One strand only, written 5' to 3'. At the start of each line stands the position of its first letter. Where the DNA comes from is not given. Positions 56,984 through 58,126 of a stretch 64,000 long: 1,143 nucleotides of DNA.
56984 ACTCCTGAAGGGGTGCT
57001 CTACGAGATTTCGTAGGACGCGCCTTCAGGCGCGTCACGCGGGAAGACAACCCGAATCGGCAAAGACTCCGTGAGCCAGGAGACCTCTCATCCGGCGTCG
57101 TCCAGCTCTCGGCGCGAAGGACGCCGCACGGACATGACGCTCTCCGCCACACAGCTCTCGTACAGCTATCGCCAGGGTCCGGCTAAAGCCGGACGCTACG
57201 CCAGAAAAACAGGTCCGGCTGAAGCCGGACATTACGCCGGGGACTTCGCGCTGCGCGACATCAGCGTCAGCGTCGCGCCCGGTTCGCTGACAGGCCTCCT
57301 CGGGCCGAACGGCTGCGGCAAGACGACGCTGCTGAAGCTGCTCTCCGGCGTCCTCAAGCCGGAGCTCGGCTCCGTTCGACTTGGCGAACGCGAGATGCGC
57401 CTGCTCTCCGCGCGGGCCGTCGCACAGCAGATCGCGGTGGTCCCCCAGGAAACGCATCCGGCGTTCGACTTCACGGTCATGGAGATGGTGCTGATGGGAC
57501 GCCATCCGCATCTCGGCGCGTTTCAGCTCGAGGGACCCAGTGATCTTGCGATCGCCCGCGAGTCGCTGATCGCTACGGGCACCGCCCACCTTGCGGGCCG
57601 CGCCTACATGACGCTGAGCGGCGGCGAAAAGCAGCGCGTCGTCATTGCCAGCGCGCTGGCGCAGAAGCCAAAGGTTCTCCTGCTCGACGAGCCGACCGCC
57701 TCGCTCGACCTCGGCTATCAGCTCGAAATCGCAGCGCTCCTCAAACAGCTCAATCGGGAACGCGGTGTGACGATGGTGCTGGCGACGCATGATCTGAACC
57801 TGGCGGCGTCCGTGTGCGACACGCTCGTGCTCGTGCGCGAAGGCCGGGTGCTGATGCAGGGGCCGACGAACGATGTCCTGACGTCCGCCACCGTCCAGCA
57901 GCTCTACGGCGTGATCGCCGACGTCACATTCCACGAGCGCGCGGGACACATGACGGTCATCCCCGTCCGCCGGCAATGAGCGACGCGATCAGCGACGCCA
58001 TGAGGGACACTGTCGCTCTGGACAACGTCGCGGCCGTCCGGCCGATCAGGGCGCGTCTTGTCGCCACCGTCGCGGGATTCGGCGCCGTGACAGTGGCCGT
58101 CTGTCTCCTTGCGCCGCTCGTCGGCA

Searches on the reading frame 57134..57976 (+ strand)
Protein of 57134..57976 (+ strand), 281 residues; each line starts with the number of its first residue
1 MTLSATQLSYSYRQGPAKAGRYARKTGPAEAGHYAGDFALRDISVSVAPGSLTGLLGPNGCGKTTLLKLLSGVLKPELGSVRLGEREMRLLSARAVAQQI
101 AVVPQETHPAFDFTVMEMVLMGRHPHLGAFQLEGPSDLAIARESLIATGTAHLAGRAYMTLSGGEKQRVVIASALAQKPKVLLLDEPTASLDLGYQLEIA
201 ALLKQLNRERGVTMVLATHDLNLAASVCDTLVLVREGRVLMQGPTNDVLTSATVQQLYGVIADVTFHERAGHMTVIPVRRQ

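Call 15: search_protein_families(library=pfam, proteins=[window:57134-57976:+])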
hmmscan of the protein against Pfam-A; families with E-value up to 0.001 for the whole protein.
window:57134-57976:+ (281 aa): 4 families
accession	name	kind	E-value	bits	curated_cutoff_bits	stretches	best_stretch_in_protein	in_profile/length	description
PF00005.33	ABC_tran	-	4.4e-32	112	25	1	40-189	1-137/137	ABC transporter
PF13304.12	AAA_21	-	1.5e-12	48.7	27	2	171-223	248-302/304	AAA domain, putative AbiEii toxin, Type IV TA system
PF02463.25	SMC_N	-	1.1e-05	25.4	40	1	51-215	25-195/220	RecF/RecN/SMC N terminal domain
PF00004.35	AAA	-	7.4e-05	23.6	21.2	0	55-220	3-110/131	ATPase family associated with various cellular activities (AAA)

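Call 16: find_homologous_proteins(query=window:57134-57976:+)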
Query window:57134-57976:+ (281 aa): 8000 proteins with E <= 0.001 among 8000 candidates; the best 120 are listed.
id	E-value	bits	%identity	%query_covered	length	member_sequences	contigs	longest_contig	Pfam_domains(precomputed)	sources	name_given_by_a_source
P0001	1.6e-175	600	100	100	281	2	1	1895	PF00005.34,PF02463.26,PF13304.13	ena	-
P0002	2.3e-175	599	100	100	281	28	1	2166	PF00005.34,PF02463.26,PF13304.13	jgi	-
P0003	1.8e-156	537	93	100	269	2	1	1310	PF00005.34,PF02463.26,PF13304.13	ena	-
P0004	8.5e-154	528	91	100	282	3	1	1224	PF00005.34,PF02463.26,PF13304.13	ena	-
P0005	2.1e-150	517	86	100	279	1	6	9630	PF00005.34,PF02463.26,PF13304.13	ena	-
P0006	3.2e-150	517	85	100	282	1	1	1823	PF00005.34,PF02463.26,PF13304.13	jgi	jgi:iron complex transport system ATP-binding protein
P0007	6.2e-149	512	88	100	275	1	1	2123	PF00005.34,PF02463.26,PF13304.13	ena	-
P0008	4.9e-148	510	88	100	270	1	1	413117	PF00005.34,PF02463.26,PF13304.13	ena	-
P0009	4.9e-148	510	87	100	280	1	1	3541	PF00005.34,PF02463.26,PF13304.13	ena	-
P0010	8.8e-147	505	84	100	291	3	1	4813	PF00005.34,PF02463.26,PF13304.13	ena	-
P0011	1.3e-146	505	94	87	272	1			PF00005.34,PF02463.26,PF13304.13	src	-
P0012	2.6e-146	504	87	100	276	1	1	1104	PF00005.34,PF13304.13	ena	-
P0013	7.7e-146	502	84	100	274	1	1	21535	PF00005.34,PF02463.26,PF13304.13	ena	-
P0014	1.2e-145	502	86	100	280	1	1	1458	PF00005.34,PF02463.26,PF13304.13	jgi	-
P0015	2.4e-145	501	85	100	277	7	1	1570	PF00005.34,PF00004.36,PF02463.26,PF13304.13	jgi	-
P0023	1.9e-144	498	86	100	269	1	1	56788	PF00005.34,PF02463.26,PF13304.13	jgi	jgi:iron complex transport system ATP-binding protein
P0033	2.5e-142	491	84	100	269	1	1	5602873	PF00005.34,PF02463.26,PF13304.13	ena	-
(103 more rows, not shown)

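Call 18: find_related_loci(query=window:57134-57976:+, collection=genome_contigs, flank=10000)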
Query window:57134-57976:+ (281 aa) in genome_contigs; peptide patterns used: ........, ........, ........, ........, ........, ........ (x = any residue, [..] = any of these).
600 stretches matched a pattern (row limit reached: there are more); 538 encode a relative of the query (tblastn E <= 1e-3); the best 80 are kept; 80 distinct loci.
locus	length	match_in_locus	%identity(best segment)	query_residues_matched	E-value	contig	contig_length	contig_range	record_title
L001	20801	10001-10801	67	1-279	8e-120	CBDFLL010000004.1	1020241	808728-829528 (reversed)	MAG: Vicinamibacterales bacterium isolate 998305d0-6da1-4fae-9339-a55ac4e5d69b genome assembly, contig: contig_4, whole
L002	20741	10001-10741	72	34-280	6e-118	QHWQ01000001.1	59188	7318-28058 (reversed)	MAG: Acidobacteria bacterium isolate gp6 AA39 14_1009_09_20cm_scaffold_2011_curated, whole genome shotgun sequence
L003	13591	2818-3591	66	1-274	2e-113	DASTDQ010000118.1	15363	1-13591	MAG TPA_asm: Vicinamibacterales bacterium isolate SMAG_U825 k141_712957, whole genome shotgun sequence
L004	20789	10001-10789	62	3-280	1e-104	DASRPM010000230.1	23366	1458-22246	MAG TPA_asm: Vicinamibacterales bacterium isolate SMAG_U10295 k141_3049554, whole genome shotgun sequence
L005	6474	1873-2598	40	34-275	4e-58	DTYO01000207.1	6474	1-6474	MAG TPA_asm: Thermodesulfobacteriaceae bacterium isolate UWMA-0223 k99_2699180, whole genome shotgun sequence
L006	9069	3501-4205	40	34-268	1e-57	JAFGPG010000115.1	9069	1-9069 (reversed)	MAG: Methanomassiliicoccales archaeon isolate Zod_Metabat.676 k87_10493055, whole genome shotgun sequence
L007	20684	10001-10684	44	33-260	2e-56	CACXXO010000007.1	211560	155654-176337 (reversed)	MAG: uncultured Bacteroidetes bacterium isolate RUG11699 genome assembly, contig: RUG11699_asm_7, whole genome shotgun s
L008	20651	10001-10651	44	40-260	2e-55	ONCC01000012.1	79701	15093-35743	uncultured Bacteroidales bacterium isolate RUG156 genome assembly, contig: scaffold_99, whole genome shotgun sequence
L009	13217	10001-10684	43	34-265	2e-53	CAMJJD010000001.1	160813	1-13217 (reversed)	MAG: uncultured Bacteroidales bacterium isolate SRR12081293_bin.101_metaWRAP_v1.3_MAG genome assembly, contig: ERZ122897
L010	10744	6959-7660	42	34-267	3e-53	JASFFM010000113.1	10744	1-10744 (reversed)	MAG: Desulfobacterales bacterium isolate D0606S02metaG_Bin_597 D0606S02metaG_FD_scaffold_1508_c1, whole genome shotgun s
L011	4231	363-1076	43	34-271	4e-53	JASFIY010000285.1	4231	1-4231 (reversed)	MAG: Desulfobacteraceae bacterium isolate D0608S20remetaG_Bin_300 D0608S20remetaG_FD_scaffold_10391_c1, whole genome sho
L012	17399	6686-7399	36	39-276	6e-53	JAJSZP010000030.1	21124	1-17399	MAG: Deltaproteobacteria bacterium isolate SM14434BFWG172 FWG172_EthSRB1_contig030_0021124bp, whole genome shotgun seque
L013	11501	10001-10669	37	40-266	2e-52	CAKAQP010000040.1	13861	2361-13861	MAG TPA_asm: uncultured Lachnoanaerobaculum sp. isolate SRR15235659_bin.16_metaWRAP_v1.1_MAG genome assembly, contig: NO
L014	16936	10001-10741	36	34-280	3e-52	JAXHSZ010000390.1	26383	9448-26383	MAG: Thermodesulfobacteriota bacterium isolate MAG11_tar_biofilm MAG11_390, whole genome shotgun sequence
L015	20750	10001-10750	38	31-280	6e-52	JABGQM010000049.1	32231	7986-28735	MAG: Verrucomicrobia bacterium isolate co234_bin56 co234_bin56_Ctg49, whole genome shotgun sequence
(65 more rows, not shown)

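Call 19: find_related_loci(query=window:57134-57976:+, collection=metagenome_contigs, flank=4000)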
Query window:57134-57976:+ (281 aa) in metagenome_contigs; peptide patterns used: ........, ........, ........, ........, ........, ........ (x = any residue, [..] = any of these).
600 stretches matched a pattern (row limit reached: there are more); 519 encode a relative of the query (tblastn E <= 1e-3); the best 80 are kept; 80 distinct loci.
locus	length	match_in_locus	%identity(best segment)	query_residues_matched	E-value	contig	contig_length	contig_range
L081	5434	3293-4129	81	1-281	5e-150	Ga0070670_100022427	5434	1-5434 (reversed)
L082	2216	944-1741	72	1-278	6e-130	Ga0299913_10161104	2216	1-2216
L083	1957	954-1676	76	38-278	3e-123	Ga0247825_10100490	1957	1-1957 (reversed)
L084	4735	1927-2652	72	39-280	3e-114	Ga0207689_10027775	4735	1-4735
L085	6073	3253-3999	71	38-280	1e-111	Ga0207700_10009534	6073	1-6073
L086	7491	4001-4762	67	38-280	8e-109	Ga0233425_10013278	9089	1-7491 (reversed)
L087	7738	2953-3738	60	3-280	3e-107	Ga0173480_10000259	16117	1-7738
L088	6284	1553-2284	66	35-278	1e-106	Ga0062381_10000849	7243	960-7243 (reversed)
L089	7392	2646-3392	45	34-279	5e-68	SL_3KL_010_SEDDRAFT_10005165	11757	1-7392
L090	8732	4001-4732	46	34-277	2e-64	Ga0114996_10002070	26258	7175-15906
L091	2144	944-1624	43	34-262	5e-64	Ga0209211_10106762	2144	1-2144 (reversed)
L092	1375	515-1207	47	34-264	9e-66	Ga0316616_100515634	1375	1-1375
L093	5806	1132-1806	46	34-259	5e-62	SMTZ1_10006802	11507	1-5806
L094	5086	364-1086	47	38-277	3e-61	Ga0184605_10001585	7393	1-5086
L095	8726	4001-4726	43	34-277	3e-60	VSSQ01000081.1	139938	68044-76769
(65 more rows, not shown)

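Call 20: find_encoding_contigs(protein=P0002, flank=10000, max_places=4)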
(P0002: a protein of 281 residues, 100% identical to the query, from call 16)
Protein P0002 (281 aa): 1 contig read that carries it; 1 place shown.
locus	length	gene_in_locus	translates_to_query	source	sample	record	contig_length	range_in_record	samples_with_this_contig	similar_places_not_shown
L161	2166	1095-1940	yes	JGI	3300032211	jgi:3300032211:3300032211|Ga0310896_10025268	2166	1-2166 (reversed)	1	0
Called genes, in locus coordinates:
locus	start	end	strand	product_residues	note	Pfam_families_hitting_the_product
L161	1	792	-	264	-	?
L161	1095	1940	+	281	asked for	PF00005:ABC_tran, PF02463:SMC_N (faint), PF13304:AAA_21 (weak)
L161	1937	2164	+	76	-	?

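Call 21: find_encoding_contigs(protein=P0003, flank=10000, max_places=3)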
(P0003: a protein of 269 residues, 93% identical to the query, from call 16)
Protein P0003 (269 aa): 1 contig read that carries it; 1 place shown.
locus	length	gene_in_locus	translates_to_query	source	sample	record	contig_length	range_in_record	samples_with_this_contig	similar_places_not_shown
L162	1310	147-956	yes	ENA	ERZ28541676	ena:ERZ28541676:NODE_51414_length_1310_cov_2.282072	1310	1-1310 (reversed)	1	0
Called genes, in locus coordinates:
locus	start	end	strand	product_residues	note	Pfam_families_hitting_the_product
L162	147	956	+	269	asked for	PF02463:SMC_N (faint), PF00005:ABC_tran, PF13304:AAA_21 (weak)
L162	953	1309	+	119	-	?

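Call 22: find_encoding_contigs(protein=P0008, flank=10000, max_places=3)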
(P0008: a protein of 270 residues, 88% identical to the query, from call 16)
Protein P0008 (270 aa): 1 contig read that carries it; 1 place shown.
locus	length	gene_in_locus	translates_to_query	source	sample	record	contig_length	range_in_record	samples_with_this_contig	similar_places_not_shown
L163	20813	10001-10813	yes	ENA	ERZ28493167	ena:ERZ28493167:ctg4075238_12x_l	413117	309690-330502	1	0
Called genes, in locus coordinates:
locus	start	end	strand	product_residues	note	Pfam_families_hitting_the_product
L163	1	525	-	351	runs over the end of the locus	PF02775:TPP_enzyme_C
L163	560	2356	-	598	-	PF01558:POR, PF01855:POR_N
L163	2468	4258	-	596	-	PF00037:Fer4 (faint), PF13237:Fer4_10 (faint), PF14691:Fer4_20, PF00070:Pyr_redox (faint), PF07992:Pyr_redox_2, PF13738:Pyr_redox_3 (weak), PF12838:Fer4_7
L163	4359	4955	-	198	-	PF00081:Sod_Fe_N, PF02777:Sod_Fe_C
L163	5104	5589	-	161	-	-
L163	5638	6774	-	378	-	PF02445:NadA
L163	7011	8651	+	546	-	PF00069:Pkinase, PF07714:PK_Tyr_Ser-Thr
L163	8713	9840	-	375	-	PF04055:Radical_SAM, PF19288:CofH_C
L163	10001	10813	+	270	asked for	PF02463:SMC_N (faint), PF00005:ABC_tran, PF13304:AAA_21 (weak)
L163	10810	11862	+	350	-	PF01032:FecCD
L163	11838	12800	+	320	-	PF01497:Peripla_BP_2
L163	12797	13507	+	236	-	PF28410:Diphthami_syn_2_C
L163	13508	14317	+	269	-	PF01497:Peripla_BP_2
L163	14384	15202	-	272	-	PF01226:Form_Nir_trans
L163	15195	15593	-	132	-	-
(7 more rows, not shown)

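Call 23: find_encoding_contigs(protein=P0005, flank=10000, max_places=6)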
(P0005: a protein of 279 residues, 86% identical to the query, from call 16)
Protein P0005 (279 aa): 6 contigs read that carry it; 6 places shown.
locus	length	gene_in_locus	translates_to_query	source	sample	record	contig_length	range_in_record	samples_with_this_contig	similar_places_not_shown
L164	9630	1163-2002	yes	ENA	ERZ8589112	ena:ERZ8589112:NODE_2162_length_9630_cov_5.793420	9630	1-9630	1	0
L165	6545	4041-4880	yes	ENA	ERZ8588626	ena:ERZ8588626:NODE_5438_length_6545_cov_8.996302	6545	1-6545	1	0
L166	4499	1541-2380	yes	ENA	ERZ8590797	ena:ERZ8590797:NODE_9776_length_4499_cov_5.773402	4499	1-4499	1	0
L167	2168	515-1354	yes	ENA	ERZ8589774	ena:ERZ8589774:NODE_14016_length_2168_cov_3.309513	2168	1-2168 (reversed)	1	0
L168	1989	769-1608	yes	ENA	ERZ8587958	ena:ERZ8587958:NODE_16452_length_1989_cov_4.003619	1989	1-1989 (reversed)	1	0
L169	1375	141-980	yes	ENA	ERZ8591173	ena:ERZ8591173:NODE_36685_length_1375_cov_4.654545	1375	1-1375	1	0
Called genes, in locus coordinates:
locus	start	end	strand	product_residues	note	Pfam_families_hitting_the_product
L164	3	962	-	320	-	?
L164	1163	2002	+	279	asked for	PF02463:SMC_N (faint), PF00005:ABC_tran, PF13304:AAA_21 (weak)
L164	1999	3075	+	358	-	PF01032:FecCD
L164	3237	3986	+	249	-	PF01497:Peripla_BP_2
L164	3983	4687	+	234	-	PF28410:Diphthami_syn_2_C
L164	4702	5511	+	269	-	PF01497:Peripla_BP_2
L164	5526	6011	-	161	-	PF14588:YjgF_endoribonc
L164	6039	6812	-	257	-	-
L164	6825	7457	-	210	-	PF01370:Epimerase (weak), PF05368:NmrA, PF13460:NAD_binding_10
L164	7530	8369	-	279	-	PF02621:VitK2_biosynth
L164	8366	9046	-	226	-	PF01048:PNP_UDP_1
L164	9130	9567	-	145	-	-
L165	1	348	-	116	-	?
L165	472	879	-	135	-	PF07366:SnoaL, PF12680:SnoaL_2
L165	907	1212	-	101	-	-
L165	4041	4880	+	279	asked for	PF02463:SMC_N (faint), PF00005:ABC_tran, PF13304:AAA_21 (weak)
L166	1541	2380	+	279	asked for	PF02463:SMC_N (faint), PF00005:ABC_tran, PF13304:AAA_21 (weak)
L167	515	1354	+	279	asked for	PF02463:SMC_N (faint), PF00005:ABC_tran, PF13304:AAA_21 (weak)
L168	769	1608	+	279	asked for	PF02463:SMC_N (faint), PF00005:ABC_tran, PF13304:AAA_21 (weak)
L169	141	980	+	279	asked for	PF02463:SMC_N (faint), PF00005:ABC_tran, PF13304:AAA_21 (weak)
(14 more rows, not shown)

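Call 24: find_encoding_contigs(protein=P0023, flank=10000, max_places=2)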
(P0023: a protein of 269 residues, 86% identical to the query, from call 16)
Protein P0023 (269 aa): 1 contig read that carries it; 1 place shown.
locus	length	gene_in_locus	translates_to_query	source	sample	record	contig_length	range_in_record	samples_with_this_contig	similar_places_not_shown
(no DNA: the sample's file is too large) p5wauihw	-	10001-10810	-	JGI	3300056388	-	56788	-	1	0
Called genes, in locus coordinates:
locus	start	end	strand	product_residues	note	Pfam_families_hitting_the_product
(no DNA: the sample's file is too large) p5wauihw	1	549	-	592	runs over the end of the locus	PF10703:MoaF, PF17409:MoaF_C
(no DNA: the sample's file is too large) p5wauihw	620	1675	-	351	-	PF02775:TPP_enzyme_C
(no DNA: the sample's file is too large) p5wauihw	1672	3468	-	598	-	PF01558:POR, PF01855:POR_N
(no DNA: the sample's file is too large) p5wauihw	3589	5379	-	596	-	PF00037:Fer4 (faint), PF13237:Fer4_10 (faint), PF14691:Fer4_20, PF00070:Pyr_redox (faint), PF07992:Pyr_redox_2, PF13450:NAD_binding_8 (faint), PF13738:Pyr_redox_3 (weak), PF12838:Fer4_7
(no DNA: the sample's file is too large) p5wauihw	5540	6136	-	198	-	PF00081:Sod_Fe_N, PF02777:Sod_Fe_C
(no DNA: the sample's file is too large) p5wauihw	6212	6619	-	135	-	PF07366:SnoaL, PF12680:SnoaL_2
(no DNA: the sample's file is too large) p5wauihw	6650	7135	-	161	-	-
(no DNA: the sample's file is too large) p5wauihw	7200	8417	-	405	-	PF02445:NadA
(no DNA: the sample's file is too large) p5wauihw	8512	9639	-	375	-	PF04055:Radical_SAM, PF19288:CofH_C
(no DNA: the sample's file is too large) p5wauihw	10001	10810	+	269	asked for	PF02463:SMC_N (faint), PF00005:ABC_tran, PF13304:AAA_21 (weak)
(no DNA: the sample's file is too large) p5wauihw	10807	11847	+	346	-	PF01032:FecCD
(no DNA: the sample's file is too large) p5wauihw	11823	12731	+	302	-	PF01497:Peripla_BP_2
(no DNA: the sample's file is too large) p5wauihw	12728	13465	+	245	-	PF28410:Diphthami_syn_2_C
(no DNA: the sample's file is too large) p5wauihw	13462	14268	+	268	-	PF01497:Peripla_BP_2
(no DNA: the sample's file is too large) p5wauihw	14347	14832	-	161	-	PF14588:YjgF_endoribonc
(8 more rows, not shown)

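Call 25: find_encoding_contigs(protein=P0033, flank=10000, max_places=2)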
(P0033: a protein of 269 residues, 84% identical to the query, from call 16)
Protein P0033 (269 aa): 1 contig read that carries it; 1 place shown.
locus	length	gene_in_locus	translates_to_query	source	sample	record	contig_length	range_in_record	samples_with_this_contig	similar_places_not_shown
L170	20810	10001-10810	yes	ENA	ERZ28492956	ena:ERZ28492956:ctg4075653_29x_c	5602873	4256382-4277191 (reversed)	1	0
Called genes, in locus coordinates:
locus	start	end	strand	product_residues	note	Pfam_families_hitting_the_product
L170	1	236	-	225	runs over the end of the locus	PF00300:His_Phos_1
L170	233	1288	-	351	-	PF02775:TPP_enzyme_C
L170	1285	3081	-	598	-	PF01558:POR, PF01855:POR_N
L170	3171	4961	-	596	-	PF00037:Fer4 (faint), PF13237:Fer4_10 (faint), PF14691:Fer4_20, PF00070:Pyr_redox (faint), PF07992:Pyr_redox_2, PF13450:NAD_binding_8 (faint), PF13738:Pyr_redox_3 (weak), PF12838:Fer4_7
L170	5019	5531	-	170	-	PF13590:DUF4136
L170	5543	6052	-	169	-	-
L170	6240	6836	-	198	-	PF00081:Sod_Fe_N, PF02777:Sod_Fe_C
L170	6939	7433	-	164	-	-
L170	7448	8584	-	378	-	PF02445:NadA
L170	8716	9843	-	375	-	PF04055:Radical_SAM, PF19288:CofH_C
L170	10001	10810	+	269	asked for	PF02463:SMC_N (faint), PF00005:ABC_tran, PF13304:AAA_21 (weak)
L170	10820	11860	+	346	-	PF01032:FecCD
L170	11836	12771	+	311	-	PF01497:Peripla_BP_2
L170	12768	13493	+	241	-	PF28410:Diphthami_syn_2_C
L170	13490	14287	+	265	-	PF01497:Peripla_BP_2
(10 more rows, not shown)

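Call 26: find_encoding_contigs(protein=P0013, flank=10000, max_places=2)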
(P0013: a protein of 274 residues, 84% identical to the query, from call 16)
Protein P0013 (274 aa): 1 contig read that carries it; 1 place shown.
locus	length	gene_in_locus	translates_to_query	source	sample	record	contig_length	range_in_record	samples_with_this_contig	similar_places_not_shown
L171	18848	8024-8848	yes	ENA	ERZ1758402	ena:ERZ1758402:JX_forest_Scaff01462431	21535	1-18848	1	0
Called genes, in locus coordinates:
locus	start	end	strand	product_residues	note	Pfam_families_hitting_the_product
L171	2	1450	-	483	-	?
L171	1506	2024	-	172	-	PF13590:DUF4136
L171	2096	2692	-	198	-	PF00081:Sod_Fe_N, PF02777:Sod_Fe_C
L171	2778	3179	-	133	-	PF12680:SnoaL_2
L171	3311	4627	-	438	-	PF01979:Amidohydro_1, PF07969:Amidohydro_3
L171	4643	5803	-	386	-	PF02445:NadA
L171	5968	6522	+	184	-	-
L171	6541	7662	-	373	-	PF04055:Radical_SAM, PF19288:CofH_C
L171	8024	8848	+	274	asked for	PF00005:ABC_tran, PF02463:SMC_N (faint), PF13304:AAA_21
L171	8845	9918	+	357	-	PF01032:FecCD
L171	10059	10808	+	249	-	PF01497:Peripla_BP_2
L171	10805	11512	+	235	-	PF28410:Diphthami_syn_2_C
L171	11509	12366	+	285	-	PF01497:Peripla_BP_2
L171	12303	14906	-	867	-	PF00069:Pkinase, PF01636:APH (faint), PF07714:PK_Tyr_Ser-Thr, PF03109:ABC1 (weak), PF07676:PD40 (weak), PF26549:Tricorn_N, PF07676:PD40 (weak), PF26549:Tricorn_N, +2 more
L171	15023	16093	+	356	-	-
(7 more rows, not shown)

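Call 38: find_encoding_contigs(protein=P0004, flank=3000, max_places=3)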
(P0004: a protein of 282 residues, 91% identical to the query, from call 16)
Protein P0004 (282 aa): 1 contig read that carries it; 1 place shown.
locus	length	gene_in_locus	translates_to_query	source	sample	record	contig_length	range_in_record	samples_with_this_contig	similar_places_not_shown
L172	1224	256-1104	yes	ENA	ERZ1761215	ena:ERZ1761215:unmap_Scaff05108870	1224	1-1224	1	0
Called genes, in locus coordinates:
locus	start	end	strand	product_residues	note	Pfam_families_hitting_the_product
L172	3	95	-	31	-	?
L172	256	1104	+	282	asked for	PF00005:ABC_tran, PF02463:SMC_N (faint), PF13304:AAA_21 (weak)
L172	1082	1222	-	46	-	?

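Call 39: find_encoding_contigs(protein=P0007, flank=3000, max_places=3)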
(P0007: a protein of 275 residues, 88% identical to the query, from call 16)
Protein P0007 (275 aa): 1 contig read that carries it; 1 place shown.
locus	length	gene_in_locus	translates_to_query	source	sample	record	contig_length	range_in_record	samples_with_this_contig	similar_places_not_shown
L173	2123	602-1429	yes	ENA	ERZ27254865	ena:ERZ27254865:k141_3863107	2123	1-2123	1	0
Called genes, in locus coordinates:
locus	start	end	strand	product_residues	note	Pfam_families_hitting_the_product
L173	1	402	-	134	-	?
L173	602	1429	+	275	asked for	PF00005:ABC_tran, PF02463:SMC_N (faint), PF13304:AAA_21 (weak)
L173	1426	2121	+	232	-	?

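Call 40: find_encoding_contigs(protein=P0009, flank=4000, max_places=3)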
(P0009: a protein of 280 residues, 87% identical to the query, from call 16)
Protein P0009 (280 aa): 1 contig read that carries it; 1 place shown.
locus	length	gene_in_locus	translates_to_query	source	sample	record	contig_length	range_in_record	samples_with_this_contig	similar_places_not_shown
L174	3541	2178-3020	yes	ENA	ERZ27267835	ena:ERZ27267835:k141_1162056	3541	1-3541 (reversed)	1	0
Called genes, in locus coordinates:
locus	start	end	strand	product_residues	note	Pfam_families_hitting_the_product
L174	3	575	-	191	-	?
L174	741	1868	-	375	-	PF04055:Radical_SAM, PF19288:CofH_C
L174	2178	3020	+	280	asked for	PF00005:ABC_tran, PF02463:SMC_N (faint), PF13304:AAA_21 (weak)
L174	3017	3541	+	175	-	?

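Call 41: find_encoding_contigs(protein=P0010, flank=5000, max_places=3)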
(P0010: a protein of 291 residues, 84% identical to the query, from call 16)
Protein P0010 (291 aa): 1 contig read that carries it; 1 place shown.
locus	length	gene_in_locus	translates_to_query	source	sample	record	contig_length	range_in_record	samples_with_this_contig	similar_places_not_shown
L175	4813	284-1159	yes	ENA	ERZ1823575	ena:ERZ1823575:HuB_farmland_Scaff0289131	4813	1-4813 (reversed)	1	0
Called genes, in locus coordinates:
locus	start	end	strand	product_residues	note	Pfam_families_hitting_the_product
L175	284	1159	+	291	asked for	PF00005:ABC_tran, PF02463:SMC_N (faint), PF13304:AAA_21 (weak)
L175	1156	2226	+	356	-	PF01032:FecCD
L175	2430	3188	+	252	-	PF01497:Peripla_BP_2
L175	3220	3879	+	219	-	PF28410:Diphthami_syn_2_C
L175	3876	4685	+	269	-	PF01497:Peripla_BP_2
